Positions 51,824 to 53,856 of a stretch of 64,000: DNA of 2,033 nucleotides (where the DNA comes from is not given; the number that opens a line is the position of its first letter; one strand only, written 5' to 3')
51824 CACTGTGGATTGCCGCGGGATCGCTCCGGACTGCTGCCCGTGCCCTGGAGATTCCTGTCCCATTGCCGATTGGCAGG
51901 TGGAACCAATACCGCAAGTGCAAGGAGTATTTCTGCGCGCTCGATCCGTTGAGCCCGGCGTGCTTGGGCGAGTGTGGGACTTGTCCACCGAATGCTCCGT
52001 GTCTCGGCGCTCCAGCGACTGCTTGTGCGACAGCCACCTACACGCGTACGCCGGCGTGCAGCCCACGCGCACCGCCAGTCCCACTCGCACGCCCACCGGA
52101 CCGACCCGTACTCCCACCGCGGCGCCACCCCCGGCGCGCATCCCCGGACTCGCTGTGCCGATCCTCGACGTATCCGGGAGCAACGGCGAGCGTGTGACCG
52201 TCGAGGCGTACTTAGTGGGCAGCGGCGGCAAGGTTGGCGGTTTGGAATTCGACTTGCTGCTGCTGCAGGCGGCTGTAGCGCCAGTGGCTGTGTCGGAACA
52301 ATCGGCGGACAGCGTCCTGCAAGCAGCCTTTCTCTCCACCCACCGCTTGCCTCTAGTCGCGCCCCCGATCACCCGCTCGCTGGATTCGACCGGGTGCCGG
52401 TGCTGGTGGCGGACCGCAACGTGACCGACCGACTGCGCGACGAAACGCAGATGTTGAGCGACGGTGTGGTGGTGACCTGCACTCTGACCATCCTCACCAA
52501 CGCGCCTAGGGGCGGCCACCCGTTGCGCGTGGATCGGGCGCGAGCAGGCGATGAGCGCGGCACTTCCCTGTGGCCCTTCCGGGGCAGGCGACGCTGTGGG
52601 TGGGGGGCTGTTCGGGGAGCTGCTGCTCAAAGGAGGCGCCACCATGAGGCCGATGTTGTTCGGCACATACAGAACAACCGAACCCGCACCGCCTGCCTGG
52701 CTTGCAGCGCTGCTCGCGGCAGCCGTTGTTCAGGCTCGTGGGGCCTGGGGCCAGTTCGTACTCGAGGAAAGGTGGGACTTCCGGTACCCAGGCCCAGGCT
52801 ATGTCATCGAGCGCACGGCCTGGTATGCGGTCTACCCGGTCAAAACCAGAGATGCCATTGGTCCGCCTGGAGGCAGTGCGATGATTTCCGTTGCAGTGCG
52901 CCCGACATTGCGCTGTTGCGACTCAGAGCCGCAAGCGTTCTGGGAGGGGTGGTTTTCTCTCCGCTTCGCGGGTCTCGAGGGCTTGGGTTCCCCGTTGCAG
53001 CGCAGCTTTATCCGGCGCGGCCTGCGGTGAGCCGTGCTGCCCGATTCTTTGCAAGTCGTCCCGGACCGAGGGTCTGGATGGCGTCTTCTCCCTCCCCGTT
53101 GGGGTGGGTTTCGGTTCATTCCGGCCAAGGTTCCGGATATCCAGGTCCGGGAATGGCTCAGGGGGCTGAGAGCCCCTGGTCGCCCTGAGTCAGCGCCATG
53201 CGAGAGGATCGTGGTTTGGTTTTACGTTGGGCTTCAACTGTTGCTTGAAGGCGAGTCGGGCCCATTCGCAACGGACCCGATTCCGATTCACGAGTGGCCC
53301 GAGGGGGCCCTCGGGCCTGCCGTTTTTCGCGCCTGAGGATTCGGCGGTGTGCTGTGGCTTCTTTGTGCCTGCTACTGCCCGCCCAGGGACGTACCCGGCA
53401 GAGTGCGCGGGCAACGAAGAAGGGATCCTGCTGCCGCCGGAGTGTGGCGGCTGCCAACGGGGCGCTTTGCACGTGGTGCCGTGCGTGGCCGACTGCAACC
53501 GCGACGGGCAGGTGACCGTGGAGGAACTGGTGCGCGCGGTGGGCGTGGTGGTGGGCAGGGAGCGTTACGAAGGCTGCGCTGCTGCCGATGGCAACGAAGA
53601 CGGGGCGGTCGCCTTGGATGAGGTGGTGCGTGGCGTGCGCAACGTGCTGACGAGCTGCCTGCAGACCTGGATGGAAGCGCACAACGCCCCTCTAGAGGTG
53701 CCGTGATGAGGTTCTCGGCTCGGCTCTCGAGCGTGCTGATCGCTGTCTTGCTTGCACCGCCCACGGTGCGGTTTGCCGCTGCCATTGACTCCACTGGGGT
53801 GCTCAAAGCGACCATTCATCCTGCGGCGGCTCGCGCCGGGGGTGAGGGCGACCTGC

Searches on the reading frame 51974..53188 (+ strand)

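Call 4: search_protein_families(library=pfam, proteins=[window:51974-53188:+], max_evalue=1)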
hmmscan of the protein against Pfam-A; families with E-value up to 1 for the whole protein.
window:51974-53188:+ (404 aa): 2 families
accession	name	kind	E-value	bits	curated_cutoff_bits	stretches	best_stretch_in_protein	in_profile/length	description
PF00641.23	Zn_ribbon_RanBP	-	0.028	14.1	27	1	233-249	13-29/30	Zn-finger in Ran binding protein and others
PF12345.13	DUF3641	-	0.56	10.7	24.9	1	231-255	110-134/134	Protein of unknown function (DUF3641)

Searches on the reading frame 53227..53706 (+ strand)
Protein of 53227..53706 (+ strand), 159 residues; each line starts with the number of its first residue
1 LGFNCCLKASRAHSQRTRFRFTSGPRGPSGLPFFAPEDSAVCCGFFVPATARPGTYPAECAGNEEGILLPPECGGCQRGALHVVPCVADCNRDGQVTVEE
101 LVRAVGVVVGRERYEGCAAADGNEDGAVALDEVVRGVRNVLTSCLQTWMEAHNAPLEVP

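Call 4: search_protein_families(library=pfam, proteins=[window:53227-53706:+], max_evalue=1)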
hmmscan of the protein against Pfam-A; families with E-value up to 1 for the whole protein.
window:53227-53706:+ (159 aa): 5 families
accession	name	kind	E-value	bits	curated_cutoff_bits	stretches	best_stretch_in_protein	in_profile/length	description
PF00036.39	EF-hand_1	-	0.00017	21.3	25.4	1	88-105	9-26/29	EF hand domain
PF13202.12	EF-hand_5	-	0.0021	17.9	25.9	1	88-103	8-23/25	EF hand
PF13405.12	EF-hand_6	-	0.0088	16.2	25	1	88-105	9-26/30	EF-hand domain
PF13499.12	EF-hand_7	-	0.14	12.9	30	1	88-133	11-62/67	EF-hand domain pair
PF10691.14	DUF2497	-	0.32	11.9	27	0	124-152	32-57/75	Protein of unknown function (DUF2497)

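Call 10: search_protein_families(library=ncbifam, proteins=[window:53227-53706:+], max_evalue=1)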
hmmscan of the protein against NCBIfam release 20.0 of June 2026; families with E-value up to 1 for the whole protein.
window:53227-53706:+ (159 aa): 0 families
